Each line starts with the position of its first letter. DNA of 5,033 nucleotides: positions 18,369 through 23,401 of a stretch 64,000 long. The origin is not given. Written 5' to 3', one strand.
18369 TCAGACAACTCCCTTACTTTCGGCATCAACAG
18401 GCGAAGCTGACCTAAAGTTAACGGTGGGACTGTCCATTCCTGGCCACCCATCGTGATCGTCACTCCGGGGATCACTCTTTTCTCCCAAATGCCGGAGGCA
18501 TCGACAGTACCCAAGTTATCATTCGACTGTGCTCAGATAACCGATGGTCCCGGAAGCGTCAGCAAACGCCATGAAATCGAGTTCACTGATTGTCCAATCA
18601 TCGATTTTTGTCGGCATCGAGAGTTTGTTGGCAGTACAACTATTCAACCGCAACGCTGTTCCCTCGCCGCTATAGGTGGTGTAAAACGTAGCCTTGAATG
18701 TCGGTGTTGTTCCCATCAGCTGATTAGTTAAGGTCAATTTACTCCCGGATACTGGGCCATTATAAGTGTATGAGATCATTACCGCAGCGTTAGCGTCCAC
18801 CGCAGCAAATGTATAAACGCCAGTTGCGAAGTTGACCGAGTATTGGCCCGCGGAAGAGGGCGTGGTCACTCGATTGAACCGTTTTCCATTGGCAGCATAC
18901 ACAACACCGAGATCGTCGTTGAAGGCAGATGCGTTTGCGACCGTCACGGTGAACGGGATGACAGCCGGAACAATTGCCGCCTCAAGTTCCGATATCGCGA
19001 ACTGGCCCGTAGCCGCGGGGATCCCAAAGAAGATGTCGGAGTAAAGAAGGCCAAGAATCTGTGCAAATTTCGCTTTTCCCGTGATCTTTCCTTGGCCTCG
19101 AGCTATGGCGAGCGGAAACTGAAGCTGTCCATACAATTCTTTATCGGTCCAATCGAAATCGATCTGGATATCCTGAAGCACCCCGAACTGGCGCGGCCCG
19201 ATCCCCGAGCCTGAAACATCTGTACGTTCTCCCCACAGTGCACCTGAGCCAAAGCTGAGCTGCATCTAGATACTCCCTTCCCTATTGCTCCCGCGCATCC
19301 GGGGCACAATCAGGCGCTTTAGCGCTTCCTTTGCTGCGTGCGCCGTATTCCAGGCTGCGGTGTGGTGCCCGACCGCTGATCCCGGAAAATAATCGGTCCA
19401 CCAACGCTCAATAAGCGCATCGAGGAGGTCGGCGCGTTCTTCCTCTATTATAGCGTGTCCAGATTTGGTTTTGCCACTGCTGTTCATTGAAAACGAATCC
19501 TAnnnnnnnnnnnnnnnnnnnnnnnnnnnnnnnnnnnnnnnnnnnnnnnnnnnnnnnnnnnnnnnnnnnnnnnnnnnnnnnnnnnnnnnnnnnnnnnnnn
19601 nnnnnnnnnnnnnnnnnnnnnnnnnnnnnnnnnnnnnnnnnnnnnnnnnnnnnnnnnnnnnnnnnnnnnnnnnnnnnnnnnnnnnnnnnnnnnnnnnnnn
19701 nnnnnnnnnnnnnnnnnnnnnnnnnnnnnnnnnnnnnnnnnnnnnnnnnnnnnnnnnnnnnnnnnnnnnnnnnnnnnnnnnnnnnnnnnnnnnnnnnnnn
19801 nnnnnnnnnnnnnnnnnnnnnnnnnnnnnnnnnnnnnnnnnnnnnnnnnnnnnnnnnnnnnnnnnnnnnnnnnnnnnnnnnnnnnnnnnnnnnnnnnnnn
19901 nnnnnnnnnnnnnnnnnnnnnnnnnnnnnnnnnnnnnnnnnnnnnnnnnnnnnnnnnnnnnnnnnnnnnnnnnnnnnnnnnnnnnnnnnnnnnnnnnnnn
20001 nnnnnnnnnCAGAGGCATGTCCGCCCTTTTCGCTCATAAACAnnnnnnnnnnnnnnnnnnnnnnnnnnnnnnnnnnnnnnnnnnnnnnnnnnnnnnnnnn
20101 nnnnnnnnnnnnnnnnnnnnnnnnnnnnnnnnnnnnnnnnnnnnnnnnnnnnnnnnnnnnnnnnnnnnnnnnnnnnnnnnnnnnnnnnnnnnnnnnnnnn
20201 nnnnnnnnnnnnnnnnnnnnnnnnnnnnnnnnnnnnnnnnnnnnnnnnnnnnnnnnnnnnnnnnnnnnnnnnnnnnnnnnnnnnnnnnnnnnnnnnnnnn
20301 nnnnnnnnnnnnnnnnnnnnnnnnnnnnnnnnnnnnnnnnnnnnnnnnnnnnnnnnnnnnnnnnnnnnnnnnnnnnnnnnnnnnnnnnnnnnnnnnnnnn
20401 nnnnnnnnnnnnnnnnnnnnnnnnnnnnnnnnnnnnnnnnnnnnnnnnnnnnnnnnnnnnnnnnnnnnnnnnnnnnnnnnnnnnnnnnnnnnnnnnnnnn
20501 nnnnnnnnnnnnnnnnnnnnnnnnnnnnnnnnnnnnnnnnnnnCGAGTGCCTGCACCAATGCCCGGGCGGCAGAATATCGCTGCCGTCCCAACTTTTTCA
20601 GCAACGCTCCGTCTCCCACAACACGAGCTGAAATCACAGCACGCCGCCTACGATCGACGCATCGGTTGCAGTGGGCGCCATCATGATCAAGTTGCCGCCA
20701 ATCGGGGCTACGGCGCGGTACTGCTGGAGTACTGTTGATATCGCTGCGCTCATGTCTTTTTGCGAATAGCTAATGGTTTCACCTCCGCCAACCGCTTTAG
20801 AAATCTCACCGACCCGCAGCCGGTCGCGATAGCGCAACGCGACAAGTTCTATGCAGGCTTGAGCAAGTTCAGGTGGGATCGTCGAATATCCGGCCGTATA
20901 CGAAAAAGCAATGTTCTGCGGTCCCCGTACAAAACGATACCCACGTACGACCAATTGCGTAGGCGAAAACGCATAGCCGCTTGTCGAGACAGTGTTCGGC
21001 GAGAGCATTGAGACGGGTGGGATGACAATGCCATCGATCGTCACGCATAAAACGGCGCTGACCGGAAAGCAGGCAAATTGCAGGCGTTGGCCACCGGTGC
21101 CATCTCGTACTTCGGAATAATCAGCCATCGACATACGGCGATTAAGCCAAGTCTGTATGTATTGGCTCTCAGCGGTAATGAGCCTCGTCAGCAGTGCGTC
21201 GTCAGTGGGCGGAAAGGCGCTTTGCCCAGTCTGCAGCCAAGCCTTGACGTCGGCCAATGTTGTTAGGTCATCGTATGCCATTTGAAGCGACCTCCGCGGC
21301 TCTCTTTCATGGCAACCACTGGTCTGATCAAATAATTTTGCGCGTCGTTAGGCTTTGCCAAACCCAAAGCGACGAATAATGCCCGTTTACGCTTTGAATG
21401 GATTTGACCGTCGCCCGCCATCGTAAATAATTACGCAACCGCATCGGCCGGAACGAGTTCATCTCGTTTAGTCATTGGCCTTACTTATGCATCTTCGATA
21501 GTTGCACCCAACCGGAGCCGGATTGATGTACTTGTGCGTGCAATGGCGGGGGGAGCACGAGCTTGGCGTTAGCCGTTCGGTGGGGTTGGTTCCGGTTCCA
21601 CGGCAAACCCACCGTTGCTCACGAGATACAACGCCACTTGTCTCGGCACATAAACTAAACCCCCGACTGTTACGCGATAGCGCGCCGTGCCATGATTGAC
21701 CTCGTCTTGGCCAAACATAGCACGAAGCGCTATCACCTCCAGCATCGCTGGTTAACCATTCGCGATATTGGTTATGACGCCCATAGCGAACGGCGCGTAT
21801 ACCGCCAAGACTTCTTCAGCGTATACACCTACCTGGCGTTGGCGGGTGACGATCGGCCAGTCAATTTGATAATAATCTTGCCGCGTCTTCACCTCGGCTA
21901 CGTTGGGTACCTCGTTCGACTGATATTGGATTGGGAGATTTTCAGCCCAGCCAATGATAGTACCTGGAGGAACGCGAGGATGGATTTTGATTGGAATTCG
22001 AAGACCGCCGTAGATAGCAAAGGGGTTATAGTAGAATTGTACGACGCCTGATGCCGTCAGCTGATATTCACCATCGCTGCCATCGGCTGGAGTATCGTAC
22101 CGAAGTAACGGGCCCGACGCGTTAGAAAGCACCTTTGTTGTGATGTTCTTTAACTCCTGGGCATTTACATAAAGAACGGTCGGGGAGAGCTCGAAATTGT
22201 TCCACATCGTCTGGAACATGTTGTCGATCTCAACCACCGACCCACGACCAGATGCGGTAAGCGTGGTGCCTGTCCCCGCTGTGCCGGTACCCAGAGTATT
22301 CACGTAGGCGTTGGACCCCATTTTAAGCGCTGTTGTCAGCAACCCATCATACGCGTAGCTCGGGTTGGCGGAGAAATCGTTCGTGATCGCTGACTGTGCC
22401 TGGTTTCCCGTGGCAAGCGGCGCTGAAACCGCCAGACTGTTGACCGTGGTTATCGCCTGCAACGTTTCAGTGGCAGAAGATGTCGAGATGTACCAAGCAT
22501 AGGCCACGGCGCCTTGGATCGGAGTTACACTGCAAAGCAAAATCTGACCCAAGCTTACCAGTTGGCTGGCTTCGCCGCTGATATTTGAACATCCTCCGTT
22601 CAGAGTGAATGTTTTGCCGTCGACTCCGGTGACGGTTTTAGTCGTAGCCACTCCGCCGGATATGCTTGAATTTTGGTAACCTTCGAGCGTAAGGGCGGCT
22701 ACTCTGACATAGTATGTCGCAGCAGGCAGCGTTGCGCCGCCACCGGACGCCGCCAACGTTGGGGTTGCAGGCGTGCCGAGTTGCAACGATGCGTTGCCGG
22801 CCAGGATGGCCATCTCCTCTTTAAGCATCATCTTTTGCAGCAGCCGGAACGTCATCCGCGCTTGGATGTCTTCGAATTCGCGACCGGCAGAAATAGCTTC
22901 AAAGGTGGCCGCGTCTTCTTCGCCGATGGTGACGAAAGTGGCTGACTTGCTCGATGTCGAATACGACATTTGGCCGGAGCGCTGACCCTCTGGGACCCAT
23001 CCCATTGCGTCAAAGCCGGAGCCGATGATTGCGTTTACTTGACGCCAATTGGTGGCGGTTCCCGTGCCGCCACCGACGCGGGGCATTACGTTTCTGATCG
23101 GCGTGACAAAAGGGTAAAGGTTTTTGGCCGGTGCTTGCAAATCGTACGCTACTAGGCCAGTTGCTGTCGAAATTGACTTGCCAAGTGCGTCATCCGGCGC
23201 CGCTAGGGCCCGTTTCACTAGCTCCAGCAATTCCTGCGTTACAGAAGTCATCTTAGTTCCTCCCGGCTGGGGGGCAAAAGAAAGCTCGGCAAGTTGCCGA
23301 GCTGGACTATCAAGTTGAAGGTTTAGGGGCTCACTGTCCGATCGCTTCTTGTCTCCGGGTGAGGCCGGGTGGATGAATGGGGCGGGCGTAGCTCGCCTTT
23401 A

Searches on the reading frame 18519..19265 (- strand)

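Call 16: search_protein_families(library=phrogs, max_evalue=0.001, proteins=[window:18519-19265:-])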
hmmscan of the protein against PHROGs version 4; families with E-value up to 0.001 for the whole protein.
window:18519-19265:- (248 aa): 1 family
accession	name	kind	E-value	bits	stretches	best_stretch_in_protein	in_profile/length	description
phrog_8234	-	unknown function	1.1e-57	196.2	1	1-240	2-247/255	-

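Call 17: search_protein_families(library=pfam, max_evalue=0.001, proteins=[window:18519-19265:-])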
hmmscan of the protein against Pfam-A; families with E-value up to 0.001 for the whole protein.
window:18519-19265:- (248 aa): 0 families

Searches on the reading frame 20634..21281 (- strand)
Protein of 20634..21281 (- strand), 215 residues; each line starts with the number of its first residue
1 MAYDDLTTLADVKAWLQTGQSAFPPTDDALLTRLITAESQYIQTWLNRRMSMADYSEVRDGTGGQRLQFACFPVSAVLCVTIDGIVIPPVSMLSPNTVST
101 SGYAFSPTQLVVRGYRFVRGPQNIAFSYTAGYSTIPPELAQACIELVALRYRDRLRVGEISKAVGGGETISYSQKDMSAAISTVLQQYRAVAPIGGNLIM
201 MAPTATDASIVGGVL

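Call 9: search_protein_families(library=pfam, max_evalue=0.001, proteins=[window:20634-21281:-])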
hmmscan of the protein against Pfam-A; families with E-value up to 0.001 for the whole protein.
window:20634-21281:- (215 aa): 1 family
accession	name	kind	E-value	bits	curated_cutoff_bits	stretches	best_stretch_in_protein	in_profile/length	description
PF05135.19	Phage_connect_1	-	1.5e-07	32.1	21.2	0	7-58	2-49/101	Phage gp6-like head-tail connector protein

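Call 10: search_protein_families(library=phrogs, max_evalue=0.001, proteins=[window:20634-21281:-])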
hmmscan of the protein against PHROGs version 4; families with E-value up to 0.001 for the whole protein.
window:20634-21281:- (215 aa): 1 family
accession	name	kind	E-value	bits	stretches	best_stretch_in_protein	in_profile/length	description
phrog_442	-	connector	4.7e-26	92.7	1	5-193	86-265/270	head-tail adaptor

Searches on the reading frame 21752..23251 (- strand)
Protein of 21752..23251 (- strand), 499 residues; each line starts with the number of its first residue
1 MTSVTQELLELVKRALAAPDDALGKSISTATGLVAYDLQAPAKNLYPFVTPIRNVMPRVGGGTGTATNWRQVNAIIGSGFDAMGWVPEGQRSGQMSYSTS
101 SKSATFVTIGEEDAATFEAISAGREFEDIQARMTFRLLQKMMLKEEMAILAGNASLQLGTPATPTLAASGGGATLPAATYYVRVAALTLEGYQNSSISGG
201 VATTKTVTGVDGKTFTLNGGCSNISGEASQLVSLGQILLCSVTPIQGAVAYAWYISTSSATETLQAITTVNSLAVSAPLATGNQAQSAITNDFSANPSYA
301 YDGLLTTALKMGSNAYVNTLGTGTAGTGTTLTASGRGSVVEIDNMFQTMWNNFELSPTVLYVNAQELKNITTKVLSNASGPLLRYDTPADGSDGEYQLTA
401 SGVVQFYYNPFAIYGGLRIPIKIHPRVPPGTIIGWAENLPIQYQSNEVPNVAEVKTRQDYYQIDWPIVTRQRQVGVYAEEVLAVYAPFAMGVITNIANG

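Call 9: search_protein_families(library=pfam, max_evalue=0.001, proteins=[window:21752-23251:-])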
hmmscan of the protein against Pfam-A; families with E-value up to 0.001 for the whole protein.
window:21752-23251:- (499 aa): 0 families

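Call 10: search_protein_families(library=phrogs, max_evalue=0.001, proteins=[window:21752-23251:-])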
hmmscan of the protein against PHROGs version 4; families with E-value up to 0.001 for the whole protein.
window:21752-23251:- (499 aa): 1 family
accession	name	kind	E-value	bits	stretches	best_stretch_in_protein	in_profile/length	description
phrog_13692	-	unknown function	2.4e-97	327.4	1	4-497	7-490/491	-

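Call 20: search_dna_similar(query=window:21752-23251:-, collection=phages, mode=protein, max_rows=25)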
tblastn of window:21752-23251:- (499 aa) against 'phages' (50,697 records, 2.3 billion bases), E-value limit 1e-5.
Records with a match: 9; places in all: 9; records where one place covers at least 80% of the query: 9.
Best place of each record, by identity: <60% 9.
By first word of the organism name: Arthrobacter 4; Brevundimonas 2; Thermoanaerobacterium 2; Alicyclobacillus 1.
By host as written in the record: Brevundimonas pondensis LVF1 2; Arthrobacter sp. ATCC 21022 2; Arthrobacter globiformis B-2979 2; Thermoanaerobacterium saccharolyticum JW/SL-YS485 2; Alicyclobacillus acidoterrestris MMB007 1.
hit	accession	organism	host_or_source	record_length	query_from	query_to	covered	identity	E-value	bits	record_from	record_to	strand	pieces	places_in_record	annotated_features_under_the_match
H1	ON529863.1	Brevundimonas phage vB_BpoS-Polewnik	Brevundimonas pondensis LVF1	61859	25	496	95%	41.0%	2e-70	249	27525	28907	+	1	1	hypothetical protein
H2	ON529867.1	Brevundimonas phage vB_BpoS-Strzyga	Brevundimonas pondensis LVF1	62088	25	496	95%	40.4%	6e-66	236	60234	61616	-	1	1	hypothetical protein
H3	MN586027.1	Arthrobacter phage Mufasa8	Arthrobacter sp. ATCC 21022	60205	3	499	100%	25.6%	6e-18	94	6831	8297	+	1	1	6: major capsid protein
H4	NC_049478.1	Arthrobacter phage Mufasa8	Arthrobacter sp. ATCC 21022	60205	3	499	100%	25.6%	6e-18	94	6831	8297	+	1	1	6: major capsid protein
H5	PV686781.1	Alicyclobacillus phage MMB025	Alicyclobacillus acidoterrestris MMB007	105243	20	497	96%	26.4%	6e-18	94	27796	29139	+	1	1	major head protein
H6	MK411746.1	Arthrobacter phage Sonali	Arthrobacter globiformis B-2979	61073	2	499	100%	24.4%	2e-16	89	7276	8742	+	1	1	7: major capsid protein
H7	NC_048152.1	Arthrobacter phage Sonali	Arthrobacter globiformis B-2979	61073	2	499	100%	24.4%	2e-16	89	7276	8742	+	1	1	7: major capsid protein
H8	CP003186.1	Thermoanaerobacterium phage THSA-485A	Thermoanaerobacterium saccharolyticum ...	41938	1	466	93%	24.3%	7e-18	93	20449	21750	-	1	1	hypothetical protein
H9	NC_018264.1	Thermoanaerobacterium phage THSA-485A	Thermoanaerobacterium saccharolyticum ...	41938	1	466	93%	24.3%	7e-18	93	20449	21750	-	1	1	hypothetical protein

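Call 21: get_annotated_region(hit=H1, flank=14000)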
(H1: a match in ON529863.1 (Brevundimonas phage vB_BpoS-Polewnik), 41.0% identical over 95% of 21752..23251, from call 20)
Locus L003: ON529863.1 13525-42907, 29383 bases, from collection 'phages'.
description: Brevundimonas phage vB_BpoS-Polewnik, complete genome.
organism: Brevundimonas phage vB_BpoS-Polewnik (NCBI taxid 2948606)
taxonomy: Viruses; Duplodnaviria; Heunggongvirae; Uroviricota; Caudoviricetes
host: Brevundimonas pondensis LVF1; source: sewage; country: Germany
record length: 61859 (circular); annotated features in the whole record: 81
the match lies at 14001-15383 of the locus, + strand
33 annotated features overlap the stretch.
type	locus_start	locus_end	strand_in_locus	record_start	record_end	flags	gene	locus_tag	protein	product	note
CDS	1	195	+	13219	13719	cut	-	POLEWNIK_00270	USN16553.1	hypothetical protein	-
CDS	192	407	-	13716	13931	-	-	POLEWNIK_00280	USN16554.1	helix-turn-helix protein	-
CDS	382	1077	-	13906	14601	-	-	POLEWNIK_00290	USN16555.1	hypothetical protein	-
CDS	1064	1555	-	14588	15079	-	-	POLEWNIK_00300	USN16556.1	DNA glycosylase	-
CDS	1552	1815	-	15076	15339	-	-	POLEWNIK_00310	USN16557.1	hypothetical protein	-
CDS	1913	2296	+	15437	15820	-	-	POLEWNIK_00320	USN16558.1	hypothetical protein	-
CDS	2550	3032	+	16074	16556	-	-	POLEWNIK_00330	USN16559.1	hypothetical protein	-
CDS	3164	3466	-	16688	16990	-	-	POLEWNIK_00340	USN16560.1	hypothetical protein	-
CDS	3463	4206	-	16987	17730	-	-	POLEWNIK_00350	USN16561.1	hypothetical protein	-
CDS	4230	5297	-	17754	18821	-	-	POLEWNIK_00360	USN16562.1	ribonucleoside-diphosphate reductase beta chain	-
CDS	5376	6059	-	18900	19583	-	-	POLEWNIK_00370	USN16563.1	putative flavin-dependent thymidylate synthase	-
CDS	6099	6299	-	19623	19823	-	-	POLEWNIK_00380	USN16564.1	hypothetical protein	-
CDS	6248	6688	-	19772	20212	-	-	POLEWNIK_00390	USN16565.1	hypothetical protein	-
CDS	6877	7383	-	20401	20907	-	-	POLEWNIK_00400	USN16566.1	hypothetical protein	-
CDS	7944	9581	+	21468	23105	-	-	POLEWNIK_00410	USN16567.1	terminase large subunit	-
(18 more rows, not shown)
